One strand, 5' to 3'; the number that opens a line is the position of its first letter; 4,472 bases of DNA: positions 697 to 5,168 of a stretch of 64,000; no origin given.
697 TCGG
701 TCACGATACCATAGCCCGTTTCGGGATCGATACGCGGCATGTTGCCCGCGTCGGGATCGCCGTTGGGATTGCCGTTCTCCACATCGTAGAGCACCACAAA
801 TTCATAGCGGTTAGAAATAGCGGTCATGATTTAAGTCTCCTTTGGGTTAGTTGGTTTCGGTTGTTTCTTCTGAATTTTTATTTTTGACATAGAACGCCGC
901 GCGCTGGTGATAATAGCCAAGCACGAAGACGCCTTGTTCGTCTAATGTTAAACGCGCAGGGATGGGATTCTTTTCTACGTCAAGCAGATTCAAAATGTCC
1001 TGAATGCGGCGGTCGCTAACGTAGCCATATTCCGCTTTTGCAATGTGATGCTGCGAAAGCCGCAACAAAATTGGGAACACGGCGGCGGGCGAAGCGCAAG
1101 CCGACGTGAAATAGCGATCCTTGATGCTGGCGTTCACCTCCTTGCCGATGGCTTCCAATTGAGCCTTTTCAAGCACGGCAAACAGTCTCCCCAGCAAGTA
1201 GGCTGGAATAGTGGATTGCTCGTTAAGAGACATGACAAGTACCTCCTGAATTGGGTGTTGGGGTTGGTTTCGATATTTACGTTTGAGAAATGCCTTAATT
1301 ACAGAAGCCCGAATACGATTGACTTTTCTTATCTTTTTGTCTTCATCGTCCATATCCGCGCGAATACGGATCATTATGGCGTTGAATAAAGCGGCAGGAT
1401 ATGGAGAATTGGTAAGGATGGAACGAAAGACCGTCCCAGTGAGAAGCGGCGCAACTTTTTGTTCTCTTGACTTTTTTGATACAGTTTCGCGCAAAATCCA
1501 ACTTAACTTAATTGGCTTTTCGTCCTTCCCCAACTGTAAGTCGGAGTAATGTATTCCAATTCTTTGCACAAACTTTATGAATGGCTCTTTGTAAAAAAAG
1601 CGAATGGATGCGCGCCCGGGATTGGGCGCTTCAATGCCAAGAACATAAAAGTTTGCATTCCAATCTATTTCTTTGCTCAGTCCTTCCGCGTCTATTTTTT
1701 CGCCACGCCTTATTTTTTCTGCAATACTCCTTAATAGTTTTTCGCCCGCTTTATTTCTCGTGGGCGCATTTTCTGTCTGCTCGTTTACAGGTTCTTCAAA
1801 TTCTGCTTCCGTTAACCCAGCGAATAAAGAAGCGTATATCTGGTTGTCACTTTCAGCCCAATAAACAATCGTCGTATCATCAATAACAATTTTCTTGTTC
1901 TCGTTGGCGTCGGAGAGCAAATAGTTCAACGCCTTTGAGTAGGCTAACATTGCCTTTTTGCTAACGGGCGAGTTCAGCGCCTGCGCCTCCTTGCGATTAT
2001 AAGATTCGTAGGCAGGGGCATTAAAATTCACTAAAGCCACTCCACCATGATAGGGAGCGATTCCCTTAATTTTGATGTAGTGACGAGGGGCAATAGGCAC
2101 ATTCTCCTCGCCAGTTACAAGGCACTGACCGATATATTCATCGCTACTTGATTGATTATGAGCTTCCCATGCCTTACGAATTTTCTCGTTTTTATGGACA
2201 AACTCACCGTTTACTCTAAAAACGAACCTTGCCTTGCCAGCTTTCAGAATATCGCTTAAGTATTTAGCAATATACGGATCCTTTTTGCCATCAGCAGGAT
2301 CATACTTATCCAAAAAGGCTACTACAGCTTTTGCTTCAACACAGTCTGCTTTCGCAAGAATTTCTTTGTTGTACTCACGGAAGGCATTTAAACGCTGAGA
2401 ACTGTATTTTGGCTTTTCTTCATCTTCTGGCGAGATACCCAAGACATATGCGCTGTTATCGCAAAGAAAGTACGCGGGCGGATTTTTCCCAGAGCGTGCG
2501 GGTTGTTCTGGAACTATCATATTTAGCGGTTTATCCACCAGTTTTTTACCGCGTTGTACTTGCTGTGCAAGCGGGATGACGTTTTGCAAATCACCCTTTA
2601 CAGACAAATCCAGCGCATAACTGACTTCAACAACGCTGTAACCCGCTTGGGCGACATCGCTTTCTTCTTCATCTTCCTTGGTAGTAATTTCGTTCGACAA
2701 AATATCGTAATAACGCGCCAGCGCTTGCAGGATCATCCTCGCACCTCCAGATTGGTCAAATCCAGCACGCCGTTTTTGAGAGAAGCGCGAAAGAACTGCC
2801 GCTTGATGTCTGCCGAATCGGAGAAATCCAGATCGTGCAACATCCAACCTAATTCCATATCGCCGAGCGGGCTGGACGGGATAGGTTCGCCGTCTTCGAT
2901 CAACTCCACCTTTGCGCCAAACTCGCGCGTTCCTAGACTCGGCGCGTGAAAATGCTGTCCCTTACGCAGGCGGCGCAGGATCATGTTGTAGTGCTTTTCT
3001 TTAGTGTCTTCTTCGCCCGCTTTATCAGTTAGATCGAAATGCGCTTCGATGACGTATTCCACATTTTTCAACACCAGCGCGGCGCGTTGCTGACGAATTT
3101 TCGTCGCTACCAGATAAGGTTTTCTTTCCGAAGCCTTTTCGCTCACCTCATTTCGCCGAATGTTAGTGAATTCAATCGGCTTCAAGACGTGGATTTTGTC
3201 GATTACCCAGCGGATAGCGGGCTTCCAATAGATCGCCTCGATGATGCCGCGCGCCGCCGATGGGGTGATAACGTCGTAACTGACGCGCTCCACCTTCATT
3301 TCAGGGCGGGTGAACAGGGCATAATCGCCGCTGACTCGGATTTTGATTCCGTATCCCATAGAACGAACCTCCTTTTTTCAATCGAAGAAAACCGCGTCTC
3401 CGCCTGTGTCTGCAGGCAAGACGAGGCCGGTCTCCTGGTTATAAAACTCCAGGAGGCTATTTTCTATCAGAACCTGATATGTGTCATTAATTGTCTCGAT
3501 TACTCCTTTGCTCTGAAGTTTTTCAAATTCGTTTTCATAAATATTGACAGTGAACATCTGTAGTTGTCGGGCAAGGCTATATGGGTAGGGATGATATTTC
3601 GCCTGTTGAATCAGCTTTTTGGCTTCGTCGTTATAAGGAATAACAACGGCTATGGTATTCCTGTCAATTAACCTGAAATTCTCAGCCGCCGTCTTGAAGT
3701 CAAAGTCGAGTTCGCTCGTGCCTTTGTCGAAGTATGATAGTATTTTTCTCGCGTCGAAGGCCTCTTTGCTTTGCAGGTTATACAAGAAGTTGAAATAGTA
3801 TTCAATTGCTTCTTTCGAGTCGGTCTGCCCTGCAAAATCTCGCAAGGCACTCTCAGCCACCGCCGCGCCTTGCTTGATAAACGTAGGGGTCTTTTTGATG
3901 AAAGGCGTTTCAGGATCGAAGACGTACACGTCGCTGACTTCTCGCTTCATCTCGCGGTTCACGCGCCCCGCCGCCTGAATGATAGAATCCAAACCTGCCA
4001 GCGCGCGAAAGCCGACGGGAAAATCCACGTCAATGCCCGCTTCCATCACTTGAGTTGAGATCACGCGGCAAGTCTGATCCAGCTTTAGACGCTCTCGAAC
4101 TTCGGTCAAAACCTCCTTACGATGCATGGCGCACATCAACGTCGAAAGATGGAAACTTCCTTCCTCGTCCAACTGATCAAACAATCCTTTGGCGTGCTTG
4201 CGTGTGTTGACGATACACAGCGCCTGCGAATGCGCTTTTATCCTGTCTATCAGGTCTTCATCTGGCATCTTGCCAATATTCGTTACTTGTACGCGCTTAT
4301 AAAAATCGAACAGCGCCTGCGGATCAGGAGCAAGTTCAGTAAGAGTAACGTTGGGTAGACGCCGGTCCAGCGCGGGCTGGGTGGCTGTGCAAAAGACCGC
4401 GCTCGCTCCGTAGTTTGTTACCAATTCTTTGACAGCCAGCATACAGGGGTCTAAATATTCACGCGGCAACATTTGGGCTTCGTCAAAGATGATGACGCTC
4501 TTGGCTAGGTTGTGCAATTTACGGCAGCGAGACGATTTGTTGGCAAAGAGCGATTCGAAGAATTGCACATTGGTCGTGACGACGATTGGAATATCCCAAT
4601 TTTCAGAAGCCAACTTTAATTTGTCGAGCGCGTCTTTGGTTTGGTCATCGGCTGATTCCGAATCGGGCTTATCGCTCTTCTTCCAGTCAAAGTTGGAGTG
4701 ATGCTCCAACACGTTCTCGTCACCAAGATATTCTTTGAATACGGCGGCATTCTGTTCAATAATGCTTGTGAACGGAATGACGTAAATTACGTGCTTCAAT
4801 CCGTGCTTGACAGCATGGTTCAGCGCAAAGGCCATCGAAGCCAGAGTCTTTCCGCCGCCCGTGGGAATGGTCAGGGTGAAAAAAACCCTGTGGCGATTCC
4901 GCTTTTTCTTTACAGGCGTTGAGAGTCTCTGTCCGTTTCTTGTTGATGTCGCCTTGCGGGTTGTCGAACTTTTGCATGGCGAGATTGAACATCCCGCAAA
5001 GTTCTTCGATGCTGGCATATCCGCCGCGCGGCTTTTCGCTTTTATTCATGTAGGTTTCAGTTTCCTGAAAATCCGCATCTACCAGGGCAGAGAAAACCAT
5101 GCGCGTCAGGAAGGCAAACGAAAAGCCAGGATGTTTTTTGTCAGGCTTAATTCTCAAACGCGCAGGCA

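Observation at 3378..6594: Complete HTH-WYL-WCX transcription-factor module read in-frame with Cas3 of a type I-C system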

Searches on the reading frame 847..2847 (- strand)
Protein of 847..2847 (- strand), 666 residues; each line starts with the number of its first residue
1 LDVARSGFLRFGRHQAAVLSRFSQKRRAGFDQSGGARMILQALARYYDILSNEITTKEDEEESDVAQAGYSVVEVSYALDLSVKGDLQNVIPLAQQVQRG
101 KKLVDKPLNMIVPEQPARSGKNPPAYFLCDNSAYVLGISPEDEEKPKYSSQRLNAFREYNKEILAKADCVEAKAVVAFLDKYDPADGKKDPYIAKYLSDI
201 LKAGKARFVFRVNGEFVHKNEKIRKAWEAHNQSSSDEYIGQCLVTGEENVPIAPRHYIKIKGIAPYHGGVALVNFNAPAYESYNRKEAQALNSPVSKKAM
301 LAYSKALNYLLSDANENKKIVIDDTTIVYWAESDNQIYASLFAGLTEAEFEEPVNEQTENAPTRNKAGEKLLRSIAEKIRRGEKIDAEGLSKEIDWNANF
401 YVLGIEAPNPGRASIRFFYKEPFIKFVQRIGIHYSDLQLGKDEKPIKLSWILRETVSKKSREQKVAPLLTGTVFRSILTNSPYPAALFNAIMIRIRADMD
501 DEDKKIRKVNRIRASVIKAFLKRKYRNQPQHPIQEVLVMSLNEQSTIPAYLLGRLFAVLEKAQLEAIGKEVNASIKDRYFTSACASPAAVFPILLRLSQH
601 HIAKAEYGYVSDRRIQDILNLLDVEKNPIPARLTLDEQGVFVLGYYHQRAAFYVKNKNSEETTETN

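Call 5: search_protein_families(library=pfam, proteins=[window:847-2847:-], max_evalue=0.01)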
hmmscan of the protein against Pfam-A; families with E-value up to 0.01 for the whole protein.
window:847-2847:- (666 aa): 1 family
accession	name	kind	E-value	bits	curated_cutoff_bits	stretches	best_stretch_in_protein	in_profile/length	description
PF09709.15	Cas_Csd1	-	2.6e-154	515.4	27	1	43-653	1-559/559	CRISPR-associated protein (Cas_Csd1)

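Call 6: search_protein_families(library=ncbifam, proteins=[window:847-2847:-], max_evalue=0.01)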
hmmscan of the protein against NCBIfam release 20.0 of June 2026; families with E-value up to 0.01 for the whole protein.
window:847-2847:- (666 aa): 1 family
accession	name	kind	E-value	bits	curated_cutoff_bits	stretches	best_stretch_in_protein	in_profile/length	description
TIGR01863.1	cas_Csd1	equivalog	4.8e-111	372.1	218.65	1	41-658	2-586/588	type I-C CRISPR-associated protein Cas8c/Csd1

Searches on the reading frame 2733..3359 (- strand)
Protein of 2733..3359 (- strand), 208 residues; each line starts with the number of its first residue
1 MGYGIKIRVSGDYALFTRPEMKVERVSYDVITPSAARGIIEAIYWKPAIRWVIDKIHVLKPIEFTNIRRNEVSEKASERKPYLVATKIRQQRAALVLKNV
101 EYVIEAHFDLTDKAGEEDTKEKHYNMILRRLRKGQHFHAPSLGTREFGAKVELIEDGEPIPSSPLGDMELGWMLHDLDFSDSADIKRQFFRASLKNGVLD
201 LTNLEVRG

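Call 5: search_protein_families(library=pfam, proteins=[window:2733-3359:-], max_evalue=0.01)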
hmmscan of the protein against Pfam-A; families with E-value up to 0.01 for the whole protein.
window:2733-3359:- (208 aa): 1 family
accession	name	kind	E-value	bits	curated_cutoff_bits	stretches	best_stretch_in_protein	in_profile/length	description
PF09704.15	Cas_Cas5d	-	1.2e-44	153.3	23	1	5-200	2-215/217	CRISPR-associated protein (Cas_Cas5)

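Call 6: search_protein_families(library=ncbifam, proteins=[window:2733-3359:-], max_evalue=0.01)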
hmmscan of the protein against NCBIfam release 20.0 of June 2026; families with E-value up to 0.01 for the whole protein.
window:2733-3359:- (208 aa): 3 families
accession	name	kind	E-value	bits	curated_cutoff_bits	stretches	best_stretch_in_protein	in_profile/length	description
TIGR01876.1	cas_Cas5d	exception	5.3e-53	180.2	85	1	7-203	1-196/203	type I-C CRISPR-associated protein Cas5c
TIGR02593.1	CRISPR_cas5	subfamily_domain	3.1e-17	62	17.8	1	5-46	2-43/43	CRISPR-associated protein Cas5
TIGR02592.1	cas_Cas5h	exception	5.5e-08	32.8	97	1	6-154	4-148/241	type I-B CRISPR-associated protein Cas5b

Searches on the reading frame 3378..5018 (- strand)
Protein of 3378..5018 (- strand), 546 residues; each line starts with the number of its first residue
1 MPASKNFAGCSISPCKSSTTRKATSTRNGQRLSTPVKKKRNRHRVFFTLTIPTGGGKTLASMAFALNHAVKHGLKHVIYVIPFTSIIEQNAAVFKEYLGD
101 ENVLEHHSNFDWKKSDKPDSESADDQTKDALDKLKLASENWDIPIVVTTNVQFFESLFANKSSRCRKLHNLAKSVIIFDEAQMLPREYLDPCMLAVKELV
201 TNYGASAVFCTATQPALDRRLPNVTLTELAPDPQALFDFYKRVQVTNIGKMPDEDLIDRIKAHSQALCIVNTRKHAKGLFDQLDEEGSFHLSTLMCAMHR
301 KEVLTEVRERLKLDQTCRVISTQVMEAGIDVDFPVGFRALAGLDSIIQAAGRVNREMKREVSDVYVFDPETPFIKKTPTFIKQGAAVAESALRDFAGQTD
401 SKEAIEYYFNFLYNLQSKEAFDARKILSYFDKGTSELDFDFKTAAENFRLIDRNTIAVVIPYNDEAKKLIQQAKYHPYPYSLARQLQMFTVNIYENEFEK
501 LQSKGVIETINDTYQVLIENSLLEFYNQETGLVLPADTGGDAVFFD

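Call 5: search_protein_families(library=pfam, proteins=[window:3378-5018:-], max_evalue=0.01)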
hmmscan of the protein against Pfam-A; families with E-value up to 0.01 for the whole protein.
window:3378-5018:- (546 aa): 5 families
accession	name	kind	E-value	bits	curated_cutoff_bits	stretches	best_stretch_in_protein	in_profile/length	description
PF22590.2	Cas3-like_C_2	-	2.3e-15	57.2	27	1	264-356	3-104/106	CRISPR-associated nuclease/helicase Cas3, C-terminal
PF00270.35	DEAD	-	1.5e-14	54.5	26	1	49-215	19-161/167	DEAD/DEAH box helicase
PF04851.21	ResIII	-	5.1e-11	43.2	22.5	1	36-181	15-134/164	Type III restriction enzyme, res subunit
PF00271.37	Helicase_C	-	6.2e-05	23.7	23.5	1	259-355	11-108/110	Helicase conserved C-terminal domain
PF02562.22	PhoH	-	0.00091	19.2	27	0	43-86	19-61/205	PhoH-like protein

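Call 6: search_protein_families(library=ncbifam, proteins=[window:3378-5018:-], max_evalue=0.01)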
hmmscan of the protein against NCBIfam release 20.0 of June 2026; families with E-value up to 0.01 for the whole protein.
window:3378-5018:- (546 aa): 9 families
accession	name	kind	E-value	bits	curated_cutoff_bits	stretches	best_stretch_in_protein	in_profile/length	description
TIGR01587.1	cas3_core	equivalog_domain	3.7e-38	131.6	102.45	1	48-370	3-335/358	CRISPR-associated helicase Cas3'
TIGR02621.3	cas3_GSU0051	exception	4.7e-20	72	400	1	175-402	170-415/854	type I-G CRISPR-associated helicase/endonuclease Cas3g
TIGR04121.1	DEXH_lig_assoc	equivalog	5.9e-08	30.9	850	1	254-364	239-353/804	ligase-associated DNA damage response DEXH box helicase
TIGR04095.1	dnd_restrict_1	equivalog_domain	0.00013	21.2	600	1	48-184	28-145/451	DNA phosphorothioation system restriction enzyme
NF007248.0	PRK09694.1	equivalog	0.00023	19.3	569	1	253-359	546-665/878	CRISPR-associated helicase/endonuclease Cas3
NF010338.0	PRK13767.1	equivalog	0.00045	18.6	849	0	254-332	276-358/877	ATP-dependent helicase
TIGR02562.1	cas3_yersinia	equivalog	0.00084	17.2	565.95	1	301-362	824-885/1110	type I-F CRISPR-associated helicase Cas3f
TIGR01054.1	rgy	equivalog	0.0023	15.5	471.7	1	46-110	97-159/1172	reverse gyrase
NF001308.0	PRK00254.1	equivalog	0.0035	15.6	1216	0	48-97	43-91/720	ATP-dependent DNA helicase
